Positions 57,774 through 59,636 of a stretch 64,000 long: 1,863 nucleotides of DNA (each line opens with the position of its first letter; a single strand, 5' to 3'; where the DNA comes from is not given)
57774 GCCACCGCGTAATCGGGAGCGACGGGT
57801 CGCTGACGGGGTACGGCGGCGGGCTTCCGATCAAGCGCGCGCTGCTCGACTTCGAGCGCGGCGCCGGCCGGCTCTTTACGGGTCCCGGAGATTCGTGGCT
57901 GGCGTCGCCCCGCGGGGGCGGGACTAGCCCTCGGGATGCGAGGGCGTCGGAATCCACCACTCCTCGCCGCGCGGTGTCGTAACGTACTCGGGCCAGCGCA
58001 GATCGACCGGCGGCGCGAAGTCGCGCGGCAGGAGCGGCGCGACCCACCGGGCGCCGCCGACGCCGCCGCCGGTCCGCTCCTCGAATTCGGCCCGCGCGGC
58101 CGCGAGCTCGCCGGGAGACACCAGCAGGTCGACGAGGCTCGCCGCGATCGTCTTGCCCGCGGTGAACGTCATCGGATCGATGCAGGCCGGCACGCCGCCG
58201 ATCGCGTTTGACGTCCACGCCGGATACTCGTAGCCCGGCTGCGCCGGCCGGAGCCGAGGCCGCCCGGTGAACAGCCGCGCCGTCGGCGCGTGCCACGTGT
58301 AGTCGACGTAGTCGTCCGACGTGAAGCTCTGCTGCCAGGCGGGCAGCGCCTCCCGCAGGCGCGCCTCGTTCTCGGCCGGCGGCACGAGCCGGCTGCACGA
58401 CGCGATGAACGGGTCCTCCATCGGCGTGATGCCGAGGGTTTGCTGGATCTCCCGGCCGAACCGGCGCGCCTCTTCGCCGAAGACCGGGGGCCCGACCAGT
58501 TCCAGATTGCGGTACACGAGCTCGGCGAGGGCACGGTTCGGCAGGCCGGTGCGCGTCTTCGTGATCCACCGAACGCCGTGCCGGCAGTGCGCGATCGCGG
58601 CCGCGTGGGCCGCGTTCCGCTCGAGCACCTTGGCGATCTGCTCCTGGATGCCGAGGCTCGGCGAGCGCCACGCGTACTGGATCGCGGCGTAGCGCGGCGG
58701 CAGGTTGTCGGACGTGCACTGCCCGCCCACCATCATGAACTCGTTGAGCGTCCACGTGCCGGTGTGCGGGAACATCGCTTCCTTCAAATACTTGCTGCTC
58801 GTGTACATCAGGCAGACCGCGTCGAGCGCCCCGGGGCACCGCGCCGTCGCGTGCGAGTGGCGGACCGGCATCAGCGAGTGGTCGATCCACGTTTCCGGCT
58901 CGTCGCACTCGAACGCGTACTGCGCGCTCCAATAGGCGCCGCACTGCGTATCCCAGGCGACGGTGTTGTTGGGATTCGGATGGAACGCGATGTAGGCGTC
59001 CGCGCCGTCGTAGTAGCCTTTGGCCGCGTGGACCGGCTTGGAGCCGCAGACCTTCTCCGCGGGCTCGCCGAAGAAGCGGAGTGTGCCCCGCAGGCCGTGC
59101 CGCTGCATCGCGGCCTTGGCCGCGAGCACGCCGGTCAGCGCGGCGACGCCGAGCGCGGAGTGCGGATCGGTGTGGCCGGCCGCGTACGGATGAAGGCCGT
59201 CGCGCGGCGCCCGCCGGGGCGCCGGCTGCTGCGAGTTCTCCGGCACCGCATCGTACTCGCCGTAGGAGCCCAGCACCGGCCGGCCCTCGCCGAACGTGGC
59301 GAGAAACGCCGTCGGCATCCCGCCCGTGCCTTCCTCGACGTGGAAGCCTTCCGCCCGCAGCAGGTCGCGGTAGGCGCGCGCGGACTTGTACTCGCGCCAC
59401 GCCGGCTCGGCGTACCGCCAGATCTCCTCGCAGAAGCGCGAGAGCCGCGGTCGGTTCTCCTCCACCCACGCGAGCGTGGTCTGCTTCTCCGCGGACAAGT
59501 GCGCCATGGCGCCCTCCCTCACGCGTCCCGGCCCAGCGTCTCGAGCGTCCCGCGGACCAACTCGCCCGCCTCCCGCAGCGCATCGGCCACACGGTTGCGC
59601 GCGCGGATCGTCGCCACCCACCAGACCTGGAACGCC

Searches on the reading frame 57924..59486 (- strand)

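Call 54: search_protein_families(library=pfam, proteins=[window:57924-59486:-], max_evalue=0.0001)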
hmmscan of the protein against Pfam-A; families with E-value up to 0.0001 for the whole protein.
window:57924-59486:- (520 aa): 1 family
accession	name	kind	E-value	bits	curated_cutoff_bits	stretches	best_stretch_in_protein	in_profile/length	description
PF01546.33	Peptidase_M20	-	1.3e-05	25.7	24.6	1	75-277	3-113/206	Peptidase family M20/M25/M40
